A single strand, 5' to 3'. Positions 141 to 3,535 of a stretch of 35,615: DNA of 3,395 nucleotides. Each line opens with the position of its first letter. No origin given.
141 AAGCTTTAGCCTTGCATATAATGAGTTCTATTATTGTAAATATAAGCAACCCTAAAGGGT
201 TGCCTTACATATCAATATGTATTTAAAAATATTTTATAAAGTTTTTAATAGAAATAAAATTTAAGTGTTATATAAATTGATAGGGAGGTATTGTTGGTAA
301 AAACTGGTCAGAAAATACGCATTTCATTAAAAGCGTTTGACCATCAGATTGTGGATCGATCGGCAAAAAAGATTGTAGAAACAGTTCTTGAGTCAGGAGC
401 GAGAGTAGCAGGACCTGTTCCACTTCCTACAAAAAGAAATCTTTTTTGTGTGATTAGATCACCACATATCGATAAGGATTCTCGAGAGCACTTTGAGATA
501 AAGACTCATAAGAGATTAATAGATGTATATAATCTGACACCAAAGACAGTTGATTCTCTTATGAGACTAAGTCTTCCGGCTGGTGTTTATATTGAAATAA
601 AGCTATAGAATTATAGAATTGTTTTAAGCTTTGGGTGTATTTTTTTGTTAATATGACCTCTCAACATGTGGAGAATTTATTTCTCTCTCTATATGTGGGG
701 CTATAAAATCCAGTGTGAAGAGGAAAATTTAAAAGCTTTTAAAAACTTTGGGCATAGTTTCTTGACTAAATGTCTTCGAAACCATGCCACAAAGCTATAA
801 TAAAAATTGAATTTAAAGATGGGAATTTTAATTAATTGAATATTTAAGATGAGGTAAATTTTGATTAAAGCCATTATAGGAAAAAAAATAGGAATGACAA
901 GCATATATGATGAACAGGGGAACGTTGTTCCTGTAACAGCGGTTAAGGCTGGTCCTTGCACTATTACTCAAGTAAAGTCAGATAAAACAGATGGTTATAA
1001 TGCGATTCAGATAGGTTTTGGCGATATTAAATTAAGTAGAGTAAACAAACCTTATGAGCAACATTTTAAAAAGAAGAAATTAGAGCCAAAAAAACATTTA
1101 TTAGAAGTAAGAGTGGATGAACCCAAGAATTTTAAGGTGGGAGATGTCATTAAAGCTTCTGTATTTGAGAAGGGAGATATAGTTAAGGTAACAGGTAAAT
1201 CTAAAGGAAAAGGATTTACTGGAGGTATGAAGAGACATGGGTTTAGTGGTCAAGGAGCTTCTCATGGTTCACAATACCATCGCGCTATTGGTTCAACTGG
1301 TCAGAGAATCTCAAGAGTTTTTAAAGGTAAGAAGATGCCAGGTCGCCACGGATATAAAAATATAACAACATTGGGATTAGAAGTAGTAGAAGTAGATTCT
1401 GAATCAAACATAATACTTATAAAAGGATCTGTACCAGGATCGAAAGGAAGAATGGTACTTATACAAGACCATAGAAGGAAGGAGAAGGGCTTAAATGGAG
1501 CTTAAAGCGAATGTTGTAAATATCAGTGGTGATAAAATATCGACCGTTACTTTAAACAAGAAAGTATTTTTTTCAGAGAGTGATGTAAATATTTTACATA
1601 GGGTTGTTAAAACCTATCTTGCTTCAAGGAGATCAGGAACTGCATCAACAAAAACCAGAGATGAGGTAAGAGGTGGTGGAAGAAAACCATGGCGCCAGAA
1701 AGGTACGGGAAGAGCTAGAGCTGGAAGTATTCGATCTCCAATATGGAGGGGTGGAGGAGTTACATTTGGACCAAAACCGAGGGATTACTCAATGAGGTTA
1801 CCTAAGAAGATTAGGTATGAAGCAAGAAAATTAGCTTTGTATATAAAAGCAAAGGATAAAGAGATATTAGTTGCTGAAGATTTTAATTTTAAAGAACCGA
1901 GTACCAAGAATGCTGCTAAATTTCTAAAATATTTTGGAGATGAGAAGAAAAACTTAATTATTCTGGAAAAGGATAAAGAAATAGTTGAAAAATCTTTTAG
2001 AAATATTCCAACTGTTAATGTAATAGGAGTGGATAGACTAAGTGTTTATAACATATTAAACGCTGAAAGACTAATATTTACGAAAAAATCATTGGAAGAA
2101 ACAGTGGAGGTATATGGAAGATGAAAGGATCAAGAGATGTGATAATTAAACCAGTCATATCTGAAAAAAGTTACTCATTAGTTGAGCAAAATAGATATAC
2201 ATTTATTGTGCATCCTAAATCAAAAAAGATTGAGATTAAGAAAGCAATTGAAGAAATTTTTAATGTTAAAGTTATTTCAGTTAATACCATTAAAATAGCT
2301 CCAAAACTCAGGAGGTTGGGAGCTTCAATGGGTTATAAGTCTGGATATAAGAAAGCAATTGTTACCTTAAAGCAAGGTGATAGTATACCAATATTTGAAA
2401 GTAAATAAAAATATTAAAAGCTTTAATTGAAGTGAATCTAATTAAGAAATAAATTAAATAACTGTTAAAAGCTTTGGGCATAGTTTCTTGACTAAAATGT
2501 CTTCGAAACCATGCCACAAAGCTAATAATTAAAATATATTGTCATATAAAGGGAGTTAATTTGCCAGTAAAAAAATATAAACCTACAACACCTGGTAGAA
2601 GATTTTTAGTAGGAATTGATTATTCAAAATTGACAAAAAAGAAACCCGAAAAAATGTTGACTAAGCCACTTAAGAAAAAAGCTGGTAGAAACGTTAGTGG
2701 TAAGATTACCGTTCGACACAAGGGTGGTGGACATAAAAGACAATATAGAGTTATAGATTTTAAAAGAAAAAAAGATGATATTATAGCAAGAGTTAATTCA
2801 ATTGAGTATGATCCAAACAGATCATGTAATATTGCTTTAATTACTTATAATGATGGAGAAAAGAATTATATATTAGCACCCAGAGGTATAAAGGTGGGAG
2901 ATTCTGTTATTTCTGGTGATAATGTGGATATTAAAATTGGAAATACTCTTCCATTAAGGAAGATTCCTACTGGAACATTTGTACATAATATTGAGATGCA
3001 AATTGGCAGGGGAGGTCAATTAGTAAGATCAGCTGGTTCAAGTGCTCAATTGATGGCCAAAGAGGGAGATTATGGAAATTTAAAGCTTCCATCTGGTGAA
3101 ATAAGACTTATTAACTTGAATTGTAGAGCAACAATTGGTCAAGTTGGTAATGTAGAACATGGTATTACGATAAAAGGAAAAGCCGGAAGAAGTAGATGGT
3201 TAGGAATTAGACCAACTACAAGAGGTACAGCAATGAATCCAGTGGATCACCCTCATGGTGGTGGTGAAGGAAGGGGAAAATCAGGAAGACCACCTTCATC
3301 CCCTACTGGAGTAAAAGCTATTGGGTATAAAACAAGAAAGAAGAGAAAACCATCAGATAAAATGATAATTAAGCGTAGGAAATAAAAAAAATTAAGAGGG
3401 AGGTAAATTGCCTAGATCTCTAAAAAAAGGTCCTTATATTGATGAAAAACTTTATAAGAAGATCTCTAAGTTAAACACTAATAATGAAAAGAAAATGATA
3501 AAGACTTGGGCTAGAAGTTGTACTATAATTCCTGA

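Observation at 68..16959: Seven same-orientation copies of a ~54-nt imperfect-palindrome element occupy spacers of the ribosomal-protein supercluster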

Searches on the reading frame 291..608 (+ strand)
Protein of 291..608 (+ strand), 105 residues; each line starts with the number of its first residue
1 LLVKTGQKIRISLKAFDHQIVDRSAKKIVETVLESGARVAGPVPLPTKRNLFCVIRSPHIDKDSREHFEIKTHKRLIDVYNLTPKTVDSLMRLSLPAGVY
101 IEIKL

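Call 41: search_protein_families(library=pfam, proteins=[window:291-608:+], max_evalue=0.00001)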
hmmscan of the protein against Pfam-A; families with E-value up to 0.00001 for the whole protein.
window:291-608:+ (105 aa): 1 family
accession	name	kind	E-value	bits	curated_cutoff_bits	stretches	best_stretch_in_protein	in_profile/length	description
PF00338.27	Ribosomal_S10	-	3.6e-35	120.6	21.2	1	10-104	1-98/98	Ribosomal protein S10p/S20e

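Call 58: find_encoding_contigs(protein=window:291-608:+, flank=10000, max_places=4)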
Protein window:291-608:+ (105 aa): no gene with exactly this product is on record in the collection.

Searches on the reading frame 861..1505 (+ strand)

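Call 41: search_protein_families(library=pfam, proteins=[window:861-1505:+], max_evalue=0.00001)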
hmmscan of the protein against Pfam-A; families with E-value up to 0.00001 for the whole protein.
window:861-1505:+ (214 aa): 1 family
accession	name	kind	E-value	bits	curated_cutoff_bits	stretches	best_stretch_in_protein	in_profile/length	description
PF00297.29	Ribosomal_L3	-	1.3e-14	54.5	22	1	96-180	206-290/369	Ribosomal protein L3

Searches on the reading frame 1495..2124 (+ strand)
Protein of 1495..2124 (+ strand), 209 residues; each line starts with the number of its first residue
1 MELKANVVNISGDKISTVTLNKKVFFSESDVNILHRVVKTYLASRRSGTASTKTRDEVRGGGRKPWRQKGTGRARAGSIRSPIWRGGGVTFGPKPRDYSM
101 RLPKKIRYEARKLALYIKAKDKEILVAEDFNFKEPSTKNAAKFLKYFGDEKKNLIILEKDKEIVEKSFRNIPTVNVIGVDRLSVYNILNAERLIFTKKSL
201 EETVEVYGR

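Call 59: find_encoding_contigs(protein=window:1495-2124:+, flank=10000, max_places=4)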
Protein window:1495-2124:+ (209 aa): 23 contigs read that carry it; 4 places shown.
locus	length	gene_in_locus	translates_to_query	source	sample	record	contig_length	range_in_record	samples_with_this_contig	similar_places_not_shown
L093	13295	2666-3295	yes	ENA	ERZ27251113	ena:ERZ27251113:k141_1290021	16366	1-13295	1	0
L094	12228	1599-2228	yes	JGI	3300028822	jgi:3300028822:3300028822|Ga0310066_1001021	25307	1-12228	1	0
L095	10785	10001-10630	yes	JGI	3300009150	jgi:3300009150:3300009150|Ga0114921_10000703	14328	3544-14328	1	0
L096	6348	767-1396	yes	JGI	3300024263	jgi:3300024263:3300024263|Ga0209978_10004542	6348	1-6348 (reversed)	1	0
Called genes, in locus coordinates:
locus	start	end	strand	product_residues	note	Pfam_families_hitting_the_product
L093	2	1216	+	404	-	?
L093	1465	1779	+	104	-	PF00338:Ribosomal_S10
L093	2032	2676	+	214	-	PF00297:Ribosomal_L3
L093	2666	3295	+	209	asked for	PF00573:Ribosomal_L4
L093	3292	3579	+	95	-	PF00276:Ribosomal_L23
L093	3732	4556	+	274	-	PF00181:Ribosomal_L2_N, PF03947:Ribosomal_L2_C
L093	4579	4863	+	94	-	PF00203:Ribosomal_S19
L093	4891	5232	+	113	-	PF00237:Ribosomal_L22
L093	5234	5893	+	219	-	PF07650:KH_2, PF05316:VAR1 (faint), PF00189:Ribosomal_S3_C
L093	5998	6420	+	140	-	PF00252:Ribosomal_L16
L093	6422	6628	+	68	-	PF00831:Ribosomal_L29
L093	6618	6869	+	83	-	PF00366:Ribosomal_S17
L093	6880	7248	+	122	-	PF00238:Ribosomal_L14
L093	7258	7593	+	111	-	PF17136:ribosomal_L24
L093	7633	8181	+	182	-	PF00281:Ribosomal_L5, PF00673:Ribosomal_L5_C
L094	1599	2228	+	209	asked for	PF00573:Ribosomal_L4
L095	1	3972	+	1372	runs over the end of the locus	PF04997:RNA_pol_Rpb1_1, PF00623:RNA_pol_Rpb1_2, PF04983:RNA_pol_Rpb1_3, PF05000:RNA_pol_Rpb1_4, PF04998:RNA_pol_Rpb1_5, PF01551:Peptidase_M23 (faint)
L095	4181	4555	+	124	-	PF00164:Ribosom_S12_S23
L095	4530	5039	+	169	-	PF00177:Ribosomal_S7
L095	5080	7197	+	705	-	PF00009:GTP_EFTU, PF22042:EF-G_D2, PF03144:GTP_EFTU_D2, PF14492:EFG_III, PF16658:RF3_C (faint), PF03764:EFG_IV, PF00679:EFG_C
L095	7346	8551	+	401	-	PF00009:GTP_EFTU, PF03144:GTP_EFTU_D2, PF03143:GTP_EFTU_D3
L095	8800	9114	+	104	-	PF00338:Ribosomal_S10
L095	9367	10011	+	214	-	PF00297:Ribosomal_L3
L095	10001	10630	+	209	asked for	PF00573:Ribosomal_L4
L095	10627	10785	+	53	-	?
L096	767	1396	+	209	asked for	PF00573:Ribosomal_L4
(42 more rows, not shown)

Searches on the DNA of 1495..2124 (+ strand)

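Call 60: search_with_rna_model(model_id=R1, sources=[L093, L094, L095, L096], max_evalue=0.01, filters=off)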
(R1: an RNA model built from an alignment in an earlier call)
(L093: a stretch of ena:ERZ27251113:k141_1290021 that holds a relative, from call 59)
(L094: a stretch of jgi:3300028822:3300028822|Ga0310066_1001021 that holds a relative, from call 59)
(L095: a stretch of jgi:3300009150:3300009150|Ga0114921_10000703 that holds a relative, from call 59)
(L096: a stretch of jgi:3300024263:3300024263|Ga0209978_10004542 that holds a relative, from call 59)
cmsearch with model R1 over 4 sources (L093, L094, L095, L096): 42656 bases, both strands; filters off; matches with E-value up to 0.01: 28.
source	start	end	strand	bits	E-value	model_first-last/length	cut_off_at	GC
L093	3641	3694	+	85.7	2.6e-21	1-54/54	no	0.41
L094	2574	2627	+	85.7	2.6e-21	1-54/54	no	0.41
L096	1742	1795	+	85.7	2.6e-21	1-54/54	no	0.41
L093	1915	1967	+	82.3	2.3e-20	1-54/54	no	0.42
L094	848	900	+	82.3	2.3e-20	1-54/54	no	0.42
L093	9573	9626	+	82.1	2.7e-20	1-54/54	no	0.37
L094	8506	8559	+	82.1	2.7e-20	1-54/54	no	0.37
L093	1239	1293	+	80.1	9.3e-20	1-54/54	no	0.42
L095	8574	8628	+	80.1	9.3e-20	1-54/54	no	0.42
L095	9250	9302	+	76.4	1e-18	1-54/54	no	0.4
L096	16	68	+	76.4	1e-18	1-54/54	no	0.4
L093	8915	8967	+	74.4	3.7e-18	1-54/54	no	0.4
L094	7848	7900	+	74.4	3.7e-18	1-54/54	no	0.4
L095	7225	7277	+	73.4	7.1e-18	1-54/54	no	0.38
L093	1915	1967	-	35.6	2.5e-07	1-54/54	no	0.42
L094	848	900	-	35.6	2.5e-07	1-54/54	no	0.42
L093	3641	3694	-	35.5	2.7e-07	1-54/54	no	0.41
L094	2574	2627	-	35.5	2.7e-07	1-54/54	no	0.41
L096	1742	1795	-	35.5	2.7e-07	1-54/54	no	0.41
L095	9250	9302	-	31.4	3.8e-06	1-54/54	no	0.4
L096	16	68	-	31.4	3.8e-06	1-54/54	no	0.4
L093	1239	1293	-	30.8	5.5e-06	1-54/54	no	0.42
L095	8574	8628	-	30.8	5.5e-06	1-54/54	no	0.42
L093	9573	9626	-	30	9.2e-06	1-54/54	no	0.37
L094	8506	8559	-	30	9.2e-06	1-54/54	no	0.37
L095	7225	7277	-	26.8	7.4e-05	1-54/54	no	0.38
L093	8915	8967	-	24.8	0.00026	1-54/54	no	0.4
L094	7848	7900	-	24.8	0.00026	1-54/54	no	0.4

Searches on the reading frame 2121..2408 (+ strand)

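Call 41: search_protein_families(library=pfam, proteins=[window:2121-2408:+], max_evalue=0.00001)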
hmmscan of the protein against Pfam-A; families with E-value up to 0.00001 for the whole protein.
window:2121-2408:+ (95 aa): 1 family
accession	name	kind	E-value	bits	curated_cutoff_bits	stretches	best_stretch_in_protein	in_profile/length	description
PF00276.25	Ribosomal_L23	-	3.5e-33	114.3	30.8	1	6-90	1-85/86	Ribosomal protein L23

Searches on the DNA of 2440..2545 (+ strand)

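Call 53: search_dna_similar(query=window:2440-2545:+, collection=plasmids, mode=distant, max_evalue=0.001, max_rows=5)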
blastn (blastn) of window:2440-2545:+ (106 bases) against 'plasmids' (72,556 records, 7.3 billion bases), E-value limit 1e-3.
No match.

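Call 54: search_dna_similar(query=window:2440-2545:+, collection=phages, mode=distant, max_evalue=0.001, max_rows=5)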
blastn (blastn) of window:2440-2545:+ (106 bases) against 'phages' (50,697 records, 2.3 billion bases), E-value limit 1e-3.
No match.

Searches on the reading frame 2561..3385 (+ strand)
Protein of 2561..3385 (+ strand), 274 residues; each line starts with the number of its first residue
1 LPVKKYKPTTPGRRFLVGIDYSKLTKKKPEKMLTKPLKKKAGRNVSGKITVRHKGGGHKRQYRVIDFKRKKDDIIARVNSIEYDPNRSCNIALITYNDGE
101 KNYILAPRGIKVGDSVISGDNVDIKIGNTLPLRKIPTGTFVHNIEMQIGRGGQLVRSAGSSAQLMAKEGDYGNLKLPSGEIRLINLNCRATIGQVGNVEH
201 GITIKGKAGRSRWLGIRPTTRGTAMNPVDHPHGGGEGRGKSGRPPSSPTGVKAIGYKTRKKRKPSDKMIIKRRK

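Call 41: search_protein_families(library=pfam, proteins=[window:2561-3385:+], max_evalue=0.00001)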
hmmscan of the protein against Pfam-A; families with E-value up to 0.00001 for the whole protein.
window:2561-3385:+ (274 aa): 2 families
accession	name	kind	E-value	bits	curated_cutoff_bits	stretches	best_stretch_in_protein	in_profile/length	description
PF03947.24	Ribosomal_L2_C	-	2.3e-53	180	33.7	1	125-250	1-126/126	Ribosomal Proteins L2, C-terminal domain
PF00181.30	Ribosomal_L2_N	-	1.8e-37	127.6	23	1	42-118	1-77/77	Ribosomal Proteins L2, RNA binding N-terminal domain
